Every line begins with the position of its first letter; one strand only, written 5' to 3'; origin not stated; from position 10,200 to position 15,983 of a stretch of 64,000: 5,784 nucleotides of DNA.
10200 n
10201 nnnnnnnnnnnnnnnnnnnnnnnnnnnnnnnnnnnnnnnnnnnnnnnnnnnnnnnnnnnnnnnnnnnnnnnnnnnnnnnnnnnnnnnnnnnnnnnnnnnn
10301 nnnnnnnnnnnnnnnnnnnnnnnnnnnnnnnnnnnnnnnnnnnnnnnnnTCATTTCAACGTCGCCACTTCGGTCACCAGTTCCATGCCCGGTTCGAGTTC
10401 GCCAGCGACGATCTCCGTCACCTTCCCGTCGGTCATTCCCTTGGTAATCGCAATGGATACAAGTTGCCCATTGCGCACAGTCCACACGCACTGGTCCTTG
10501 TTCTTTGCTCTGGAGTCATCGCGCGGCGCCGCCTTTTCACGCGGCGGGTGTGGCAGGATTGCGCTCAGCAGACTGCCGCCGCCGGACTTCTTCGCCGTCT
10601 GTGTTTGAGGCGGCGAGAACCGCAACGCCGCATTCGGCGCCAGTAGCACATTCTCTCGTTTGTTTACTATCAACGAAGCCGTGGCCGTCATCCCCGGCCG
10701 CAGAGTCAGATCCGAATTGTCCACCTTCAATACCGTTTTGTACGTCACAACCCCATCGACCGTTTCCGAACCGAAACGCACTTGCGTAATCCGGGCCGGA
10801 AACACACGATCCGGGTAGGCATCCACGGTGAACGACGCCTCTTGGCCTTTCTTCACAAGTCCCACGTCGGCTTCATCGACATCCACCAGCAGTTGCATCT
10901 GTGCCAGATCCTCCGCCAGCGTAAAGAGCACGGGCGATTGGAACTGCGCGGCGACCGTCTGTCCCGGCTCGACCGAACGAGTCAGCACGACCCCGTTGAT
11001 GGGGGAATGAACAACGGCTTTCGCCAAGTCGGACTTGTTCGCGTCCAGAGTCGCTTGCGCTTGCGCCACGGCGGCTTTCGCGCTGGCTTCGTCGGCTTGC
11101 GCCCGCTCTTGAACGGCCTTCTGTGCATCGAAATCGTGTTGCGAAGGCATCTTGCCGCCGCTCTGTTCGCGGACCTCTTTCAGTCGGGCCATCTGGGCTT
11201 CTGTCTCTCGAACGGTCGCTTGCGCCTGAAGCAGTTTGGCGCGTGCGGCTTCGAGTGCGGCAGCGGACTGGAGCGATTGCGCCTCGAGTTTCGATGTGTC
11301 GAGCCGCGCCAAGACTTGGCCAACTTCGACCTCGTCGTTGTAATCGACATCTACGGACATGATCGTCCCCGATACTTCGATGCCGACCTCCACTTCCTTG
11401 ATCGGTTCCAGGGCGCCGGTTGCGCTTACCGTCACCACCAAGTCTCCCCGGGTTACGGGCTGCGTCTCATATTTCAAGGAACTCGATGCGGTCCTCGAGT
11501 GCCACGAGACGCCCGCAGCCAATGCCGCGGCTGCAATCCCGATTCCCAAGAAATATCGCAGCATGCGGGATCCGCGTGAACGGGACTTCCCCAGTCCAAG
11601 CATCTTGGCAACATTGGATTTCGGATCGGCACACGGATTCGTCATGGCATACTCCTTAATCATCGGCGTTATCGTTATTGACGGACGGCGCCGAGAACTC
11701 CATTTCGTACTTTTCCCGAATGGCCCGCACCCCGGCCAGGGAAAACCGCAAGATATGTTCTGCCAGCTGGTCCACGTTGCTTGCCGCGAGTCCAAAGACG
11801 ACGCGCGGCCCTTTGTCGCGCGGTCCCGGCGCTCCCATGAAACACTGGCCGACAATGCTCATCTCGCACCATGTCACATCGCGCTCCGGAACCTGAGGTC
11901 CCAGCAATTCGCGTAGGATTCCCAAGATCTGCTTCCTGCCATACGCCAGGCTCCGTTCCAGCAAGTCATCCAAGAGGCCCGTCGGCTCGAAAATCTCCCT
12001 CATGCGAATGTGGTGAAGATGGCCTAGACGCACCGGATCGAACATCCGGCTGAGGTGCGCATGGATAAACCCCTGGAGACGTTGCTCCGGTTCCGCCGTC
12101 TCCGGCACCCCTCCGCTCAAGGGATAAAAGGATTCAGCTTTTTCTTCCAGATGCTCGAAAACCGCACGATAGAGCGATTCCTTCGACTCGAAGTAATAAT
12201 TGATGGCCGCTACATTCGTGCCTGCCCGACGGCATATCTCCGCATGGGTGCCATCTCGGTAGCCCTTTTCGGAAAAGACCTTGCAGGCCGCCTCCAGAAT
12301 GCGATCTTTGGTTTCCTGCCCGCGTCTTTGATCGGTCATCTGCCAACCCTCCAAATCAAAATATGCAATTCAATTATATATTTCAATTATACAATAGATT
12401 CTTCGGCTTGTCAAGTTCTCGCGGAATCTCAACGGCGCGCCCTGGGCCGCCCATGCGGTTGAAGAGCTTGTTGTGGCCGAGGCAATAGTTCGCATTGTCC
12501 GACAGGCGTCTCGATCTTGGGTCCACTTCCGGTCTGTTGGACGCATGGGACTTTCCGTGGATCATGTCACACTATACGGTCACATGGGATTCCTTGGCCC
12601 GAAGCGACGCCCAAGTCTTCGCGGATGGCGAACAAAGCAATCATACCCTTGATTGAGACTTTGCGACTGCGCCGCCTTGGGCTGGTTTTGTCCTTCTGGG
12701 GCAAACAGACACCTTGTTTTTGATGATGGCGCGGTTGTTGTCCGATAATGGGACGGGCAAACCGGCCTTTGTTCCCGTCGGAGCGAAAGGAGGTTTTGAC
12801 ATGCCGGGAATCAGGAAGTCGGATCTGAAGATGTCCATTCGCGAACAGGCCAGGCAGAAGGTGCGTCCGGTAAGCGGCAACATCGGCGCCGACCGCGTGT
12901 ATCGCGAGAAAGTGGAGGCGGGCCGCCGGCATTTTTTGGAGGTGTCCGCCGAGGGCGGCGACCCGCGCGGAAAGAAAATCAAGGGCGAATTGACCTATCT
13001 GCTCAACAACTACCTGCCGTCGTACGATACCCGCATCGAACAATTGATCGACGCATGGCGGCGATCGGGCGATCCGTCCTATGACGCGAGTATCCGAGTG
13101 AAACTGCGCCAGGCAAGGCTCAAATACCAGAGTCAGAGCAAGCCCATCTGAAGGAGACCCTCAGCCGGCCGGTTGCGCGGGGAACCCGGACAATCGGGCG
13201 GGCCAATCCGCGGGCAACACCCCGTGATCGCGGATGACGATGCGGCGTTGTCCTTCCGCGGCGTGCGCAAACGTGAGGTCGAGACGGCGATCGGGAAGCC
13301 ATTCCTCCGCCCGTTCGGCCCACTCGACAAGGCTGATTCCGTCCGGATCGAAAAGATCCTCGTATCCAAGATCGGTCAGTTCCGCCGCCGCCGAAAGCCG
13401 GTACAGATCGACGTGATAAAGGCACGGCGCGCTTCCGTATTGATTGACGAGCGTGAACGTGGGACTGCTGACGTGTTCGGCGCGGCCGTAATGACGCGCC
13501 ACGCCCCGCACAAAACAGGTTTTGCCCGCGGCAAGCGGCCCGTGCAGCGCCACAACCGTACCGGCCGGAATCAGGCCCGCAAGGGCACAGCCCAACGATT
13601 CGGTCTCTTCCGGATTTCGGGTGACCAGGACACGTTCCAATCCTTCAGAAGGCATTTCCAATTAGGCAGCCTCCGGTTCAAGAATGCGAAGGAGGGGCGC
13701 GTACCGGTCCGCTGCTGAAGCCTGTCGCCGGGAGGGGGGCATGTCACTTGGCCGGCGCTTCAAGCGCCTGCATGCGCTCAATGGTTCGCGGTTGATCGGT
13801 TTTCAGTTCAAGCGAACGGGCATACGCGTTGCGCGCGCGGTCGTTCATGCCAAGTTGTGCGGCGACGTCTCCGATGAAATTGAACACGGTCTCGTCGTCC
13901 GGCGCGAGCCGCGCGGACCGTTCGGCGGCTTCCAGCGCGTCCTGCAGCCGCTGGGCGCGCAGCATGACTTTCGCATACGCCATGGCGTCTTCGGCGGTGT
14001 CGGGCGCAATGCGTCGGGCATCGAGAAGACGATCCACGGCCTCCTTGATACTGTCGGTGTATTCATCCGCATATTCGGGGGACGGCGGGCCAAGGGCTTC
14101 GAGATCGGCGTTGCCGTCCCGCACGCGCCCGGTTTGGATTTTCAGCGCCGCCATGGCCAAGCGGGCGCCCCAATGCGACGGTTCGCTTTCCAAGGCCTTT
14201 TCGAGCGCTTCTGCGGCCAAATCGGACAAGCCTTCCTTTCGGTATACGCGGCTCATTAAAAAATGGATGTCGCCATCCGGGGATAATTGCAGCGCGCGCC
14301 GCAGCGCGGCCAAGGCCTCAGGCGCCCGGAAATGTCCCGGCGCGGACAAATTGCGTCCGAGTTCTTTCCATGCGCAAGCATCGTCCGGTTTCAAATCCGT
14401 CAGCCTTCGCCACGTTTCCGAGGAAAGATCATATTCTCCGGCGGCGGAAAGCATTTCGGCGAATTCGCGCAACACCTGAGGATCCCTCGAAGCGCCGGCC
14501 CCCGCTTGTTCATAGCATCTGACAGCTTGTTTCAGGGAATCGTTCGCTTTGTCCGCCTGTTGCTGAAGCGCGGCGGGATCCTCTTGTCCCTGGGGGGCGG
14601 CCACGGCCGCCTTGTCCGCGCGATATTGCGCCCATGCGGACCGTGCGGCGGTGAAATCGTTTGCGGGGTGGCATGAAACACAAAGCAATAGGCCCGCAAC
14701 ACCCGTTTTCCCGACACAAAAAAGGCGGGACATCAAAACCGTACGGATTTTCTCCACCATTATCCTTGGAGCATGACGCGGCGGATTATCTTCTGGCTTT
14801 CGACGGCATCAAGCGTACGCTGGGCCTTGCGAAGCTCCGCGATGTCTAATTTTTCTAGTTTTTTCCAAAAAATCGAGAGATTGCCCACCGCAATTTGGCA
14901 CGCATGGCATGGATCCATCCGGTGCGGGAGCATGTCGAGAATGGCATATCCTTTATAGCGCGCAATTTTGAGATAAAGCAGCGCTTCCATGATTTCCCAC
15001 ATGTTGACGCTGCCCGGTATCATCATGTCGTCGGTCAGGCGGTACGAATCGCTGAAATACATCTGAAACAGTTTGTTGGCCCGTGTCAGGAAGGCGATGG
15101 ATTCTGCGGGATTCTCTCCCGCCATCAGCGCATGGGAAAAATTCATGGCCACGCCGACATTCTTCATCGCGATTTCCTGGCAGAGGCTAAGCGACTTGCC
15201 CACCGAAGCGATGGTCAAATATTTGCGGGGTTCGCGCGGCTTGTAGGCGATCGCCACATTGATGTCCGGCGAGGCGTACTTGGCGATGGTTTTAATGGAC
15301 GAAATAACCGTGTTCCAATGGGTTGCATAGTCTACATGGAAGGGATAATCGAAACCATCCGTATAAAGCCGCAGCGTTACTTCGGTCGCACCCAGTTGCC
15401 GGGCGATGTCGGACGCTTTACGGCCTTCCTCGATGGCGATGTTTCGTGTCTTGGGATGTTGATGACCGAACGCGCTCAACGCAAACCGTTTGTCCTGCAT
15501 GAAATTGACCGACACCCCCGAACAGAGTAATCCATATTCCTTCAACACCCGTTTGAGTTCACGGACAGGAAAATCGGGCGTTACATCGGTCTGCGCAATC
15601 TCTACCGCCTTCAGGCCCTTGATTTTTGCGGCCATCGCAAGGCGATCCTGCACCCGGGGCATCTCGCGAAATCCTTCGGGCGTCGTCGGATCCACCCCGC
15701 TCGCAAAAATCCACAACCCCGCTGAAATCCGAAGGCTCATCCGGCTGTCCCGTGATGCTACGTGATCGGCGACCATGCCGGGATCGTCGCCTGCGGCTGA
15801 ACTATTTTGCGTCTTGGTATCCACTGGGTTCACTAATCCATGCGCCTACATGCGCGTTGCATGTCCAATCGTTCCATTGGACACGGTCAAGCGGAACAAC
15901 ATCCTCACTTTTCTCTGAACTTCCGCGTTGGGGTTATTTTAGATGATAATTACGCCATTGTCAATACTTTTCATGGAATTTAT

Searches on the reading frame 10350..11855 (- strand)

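Call 61: search_protein_families(library=pfam, proteins=[window:10350-11855:-], max_evalue=0.001)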
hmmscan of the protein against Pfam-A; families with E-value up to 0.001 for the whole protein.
window:10350-11855:- (501 aa): 2 families
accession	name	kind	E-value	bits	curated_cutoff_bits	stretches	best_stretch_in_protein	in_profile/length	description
PF16576.10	HlyD_D23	-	2.5e-18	66.6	30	1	153-391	18-214/214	Barrel-sandwich domain of CusB or HlyD membrane-fusion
PF13437.12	HlyD_3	-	9.1e-12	46.1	22.2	1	281-388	1-106/106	HlyD family secretion protein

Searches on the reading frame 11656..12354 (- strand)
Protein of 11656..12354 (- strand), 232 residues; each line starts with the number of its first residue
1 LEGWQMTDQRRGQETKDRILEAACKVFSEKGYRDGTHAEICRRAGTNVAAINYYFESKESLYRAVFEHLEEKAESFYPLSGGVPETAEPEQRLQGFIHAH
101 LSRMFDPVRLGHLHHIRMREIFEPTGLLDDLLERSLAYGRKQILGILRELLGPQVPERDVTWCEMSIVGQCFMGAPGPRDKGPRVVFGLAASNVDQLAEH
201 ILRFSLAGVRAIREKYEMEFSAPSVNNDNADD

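Call 61: search_protein_families(library=pfam, proteins=[window:11656-12354:-], max_evalue=0.001)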
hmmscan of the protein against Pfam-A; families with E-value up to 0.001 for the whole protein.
window:11656-12354:- (232 aa): 2 families
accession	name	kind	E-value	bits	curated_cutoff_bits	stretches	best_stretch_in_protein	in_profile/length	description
PF09209.16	CecR_C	-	1.6e-19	70.6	24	1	89-208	1-124/125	HTH-type transcriptional dual regulator CecR, C-terminal domain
PF00440.29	TetR_N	-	3.4e-15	56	24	1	19-65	1-47/47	Bacterial regulatory proteins, tetR family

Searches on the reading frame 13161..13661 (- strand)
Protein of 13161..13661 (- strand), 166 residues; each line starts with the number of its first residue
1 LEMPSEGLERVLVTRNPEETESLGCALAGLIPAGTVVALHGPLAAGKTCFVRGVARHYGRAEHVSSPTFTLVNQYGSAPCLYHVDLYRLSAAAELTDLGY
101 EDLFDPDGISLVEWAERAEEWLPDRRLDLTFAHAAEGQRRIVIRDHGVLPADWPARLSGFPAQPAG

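Call 61: search_protein_families(library=pfam, proteins=[window:13161-13661:-], max_evalue=0.001)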
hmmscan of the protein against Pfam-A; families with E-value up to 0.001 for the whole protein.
window:13161-13661:- (166 aa): 2 families
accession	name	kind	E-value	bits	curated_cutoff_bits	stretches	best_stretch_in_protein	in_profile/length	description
PF02367.23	TsaE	-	1.6e-37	128.8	26.6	1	15-140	2-127/128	Threonylcarbamoyl adenosine biosynthesis protein TsaE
PF13481.12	AAA_25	-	0.00053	20.1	27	0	10-58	9-57/195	AAA domain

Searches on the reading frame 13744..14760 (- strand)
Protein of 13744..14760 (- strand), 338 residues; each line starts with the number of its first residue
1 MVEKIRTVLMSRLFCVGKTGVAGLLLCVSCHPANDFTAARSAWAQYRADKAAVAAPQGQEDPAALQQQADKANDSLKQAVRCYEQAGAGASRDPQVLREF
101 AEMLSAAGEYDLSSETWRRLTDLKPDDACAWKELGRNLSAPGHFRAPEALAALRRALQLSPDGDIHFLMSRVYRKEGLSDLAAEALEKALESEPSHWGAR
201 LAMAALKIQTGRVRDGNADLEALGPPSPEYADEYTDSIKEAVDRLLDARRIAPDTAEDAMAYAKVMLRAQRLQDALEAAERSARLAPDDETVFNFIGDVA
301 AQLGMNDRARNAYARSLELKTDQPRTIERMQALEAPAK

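Call 12: search_protein_families(library=pfam, proteins=[window:13744-14760:-], max_evalue=0.01)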
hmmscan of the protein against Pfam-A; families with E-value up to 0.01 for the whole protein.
window:13744-14760:- (338 aa): 13 families
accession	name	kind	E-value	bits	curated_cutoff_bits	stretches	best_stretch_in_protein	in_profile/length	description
PF07719.23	TPR_2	-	3.1e-15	55.4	27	0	164-196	2-34/34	Tetratricopeptide repeat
PF23914.1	TPR_CcmH_CycH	-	9e-11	42.3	42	0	253-292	47-86/158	Cytochrome c-type biogenesis protein H TPR domain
PF13181.12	TPR_8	-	8.9e-10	38.4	25.7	1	165-196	3-34/34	Tetratricopeptide repeat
PF14559.12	TPR_19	-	1.1e-09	38.9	25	1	176-216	4-44/68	Tetratricopeptide repeat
PF13428.12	TPR_14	-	3.7e-09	36.8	23.5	0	166-206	4-44/44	Tetratricopeptide repeat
PF13414.12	TPR_11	-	1.1e-08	35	26.8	0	106-135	6-35/42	TPR repeat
PF00515.34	TPR_1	-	5.9e-08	32.7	27.8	0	172-196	10-34/34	Tetratricopeptide repeat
PF12895.13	ANAPC3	-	9.5e-07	29.5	27.2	0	251-313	18-79/82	Anaphase-promoting complex, cyclosome, subunit 3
PF13429.12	TPR_15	-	3.5e-06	27.1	26.2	0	255-333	7-87/280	Tetratricopeptide repeat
PF13424.12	TPR_12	-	3.9e-06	27.4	30.1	1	261-320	8-75/77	Tetratricopeptide repeat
PF13371.12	TPR_9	-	7.7e-06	26.3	35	0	118-164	19-63/73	Tetratricopeptide repeat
PF13432.12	TPR_16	-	1.7e-05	25.6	32.7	1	147-192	14-60/65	Tetratricopeptide repeat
PF13431.12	TPR_17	-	0.0073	16.9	24.4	0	186-212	2-28/34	Tetratricopeptide repeat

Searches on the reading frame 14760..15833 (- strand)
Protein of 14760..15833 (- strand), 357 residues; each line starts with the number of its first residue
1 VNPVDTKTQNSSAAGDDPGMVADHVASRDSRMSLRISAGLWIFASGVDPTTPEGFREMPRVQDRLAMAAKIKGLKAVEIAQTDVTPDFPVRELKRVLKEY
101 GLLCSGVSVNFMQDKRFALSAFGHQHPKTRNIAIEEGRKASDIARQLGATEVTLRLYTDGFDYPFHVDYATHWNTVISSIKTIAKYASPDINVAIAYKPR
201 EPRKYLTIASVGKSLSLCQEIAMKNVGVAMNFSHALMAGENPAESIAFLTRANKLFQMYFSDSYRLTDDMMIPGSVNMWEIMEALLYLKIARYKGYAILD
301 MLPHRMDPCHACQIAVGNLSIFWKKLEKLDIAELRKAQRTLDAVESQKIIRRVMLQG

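Call 12: search_protein_families(library=pfam, proteins=[window:14760-15833:-], max_evalue=0.01)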
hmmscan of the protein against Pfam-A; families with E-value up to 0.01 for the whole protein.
window:14760-15833:- (357 aa): 1 family
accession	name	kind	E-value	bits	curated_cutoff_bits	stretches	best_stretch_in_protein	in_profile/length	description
PF01261.30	AP_endonuc_2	-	1.6e-17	64.4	31.1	1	68-301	4-229/249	Xylose isomerase-like TIM barrel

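Call 14: find_encoding_contigs(protein=window:14760-15833:-, flank=3000, max_places=6)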
Protein window:14760-15833:- (357 aa): 1 contig read that carries it; 1 place shown.
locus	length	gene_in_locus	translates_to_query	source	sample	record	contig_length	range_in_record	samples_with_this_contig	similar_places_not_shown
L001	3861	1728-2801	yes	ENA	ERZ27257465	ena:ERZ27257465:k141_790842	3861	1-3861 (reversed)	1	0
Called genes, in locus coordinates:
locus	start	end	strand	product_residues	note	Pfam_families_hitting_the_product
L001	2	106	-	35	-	?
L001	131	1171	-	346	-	PF02985:HEAT (faint), PF13646:HEAT_2, PF03130:HEAT_PBS (faint), PF13646:HEAT_2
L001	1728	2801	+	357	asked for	PF01261:AP_endonuc_2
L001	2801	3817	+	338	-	PF13428:TPR_14 (faint), PF23914:TPR_CcmH_CycH (faint), PF12895:ANAPC3 (faint), PF13432:TPR_16 (faint), PF14559:TPR_19 (faint), PF07719:TPR_2 (faint), PF13424:TPR_12 (faint), PF21033:RMD1-3 (faint), +4 more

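Call 15: find_related_loci(query=window:14760-15833:-, collection=genome_contigs, flank=4000)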
Query window:14760-15833:- (357 aa) in genome_contigs; peptide patterns used: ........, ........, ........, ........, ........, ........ (x = any residue, [..] = any of these).
136 stretches matched a pattern; 116 encode a relative of the query (tblastn E <= 1e-3); the best 80 are kept; 80 distinct loci.
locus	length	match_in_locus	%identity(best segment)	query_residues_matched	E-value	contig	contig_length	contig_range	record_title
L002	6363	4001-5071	92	1-357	0e+0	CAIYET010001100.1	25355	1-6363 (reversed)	MAG: Candidatus Hydrogenedentes bacterium isolate MJ-time_bin-1056 genome assembly, contig: bin-1056:1100/1133, whole ge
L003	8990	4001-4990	85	28-357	0e+0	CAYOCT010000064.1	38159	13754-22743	MAG TPA_asm: uncultured Nitrospiraceae bacterium isolate binchicken_co16_39 genome assembly, contig: NODE_1781_length_38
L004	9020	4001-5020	78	16-357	0e+0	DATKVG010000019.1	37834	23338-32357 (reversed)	MAG TPA_asm: Candidatus Bathyarchaeia archaeon isolate SMAG_U14127 k141_1933609, whole genome shotgun sequence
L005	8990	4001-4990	81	28-357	0e+0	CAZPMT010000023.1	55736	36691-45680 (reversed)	MAG TPA_asm: uncultured Nitrospiraceae bacterium isolate SRP302447_co3_797 genome assembly, contig: NODE_1541_length_557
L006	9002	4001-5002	77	24-357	0e+0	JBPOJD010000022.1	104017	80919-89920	MAG: Candidatus Hydrogenedentota bacterium isolate MAG_4141 c_000000608816, whole genome shotgun sequence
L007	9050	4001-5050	74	29-357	0e+0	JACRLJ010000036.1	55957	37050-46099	MAG: Candidatus Hydrogenedentota bacterium isolate NC_groundwater_1878_Pr3_B-0.1um_59_9 SR2-18-B1_coassembly_74622, whol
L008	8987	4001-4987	75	29-357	2e-179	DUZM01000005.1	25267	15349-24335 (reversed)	MAG TPA_asm: Candidatus Hydrogenedentota bacterium isolate MAG_17963_hgd_111 Ga0180437_10003091, whole genome shotgun se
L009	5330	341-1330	75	28-357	6e-180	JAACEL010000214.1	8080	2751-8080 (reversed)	MAG: Nitrospiraceae bacterium isolate OTbin.67 scaffold_4585, whole genome shotgun sequence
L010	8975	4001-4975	76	32-356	2e-175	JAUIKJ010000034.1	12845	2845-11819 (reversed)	MAG: Candidatus Hydrogenedentota bacterium isolate Co_bin.356 NODE_27067_length_12845_cov_0.828432, whole genome shotgun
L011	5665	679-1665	73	29-357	2e-175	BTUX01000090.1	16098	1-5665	MAG: Candidatus Hydrogenedentota bacterium AMX-MBFR-4 DNA, sequence090, whole genome shotgun sequence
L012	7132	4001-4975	73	32-356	2e-174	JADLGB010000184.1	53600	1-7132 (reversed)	MAG: Candidatus Hydrogenedentota bacterium isolate SJ408 c_000000949082, whole genome shotgun sequence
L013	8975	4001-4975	74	32-356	9e-174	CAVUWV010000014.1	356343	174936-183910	MAG: Candidatus Hydrogenedentes bacterium isolate MFD05684.bin.2.193 genome assembly, contig: contig_52485, whole genome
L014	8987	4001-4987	74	28-356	7e-174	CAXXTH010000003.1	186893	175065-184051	MAG: Candidatus Hydrogenedentota bacterium isolate 9b89ec8d-082b-4b84-8410-e46c42bccd54 genome assembly, contig: contig_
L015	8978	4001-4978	73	32-357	1e-173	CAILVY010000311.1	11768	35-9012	MAG: Candidatus Hydrogenedentes bacterium isolate LaPlata_bin-1517 genome assembly, contig: bin-1517:311/407, whole geno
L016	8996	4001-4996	73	28-357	2e-173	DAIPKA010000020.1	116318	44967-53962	MAG TPA_asm: Candidatus Hydrogenedentota bacterium isolate CTOTU18300 NODE_139_length_116318_cov_20.426834, whole genome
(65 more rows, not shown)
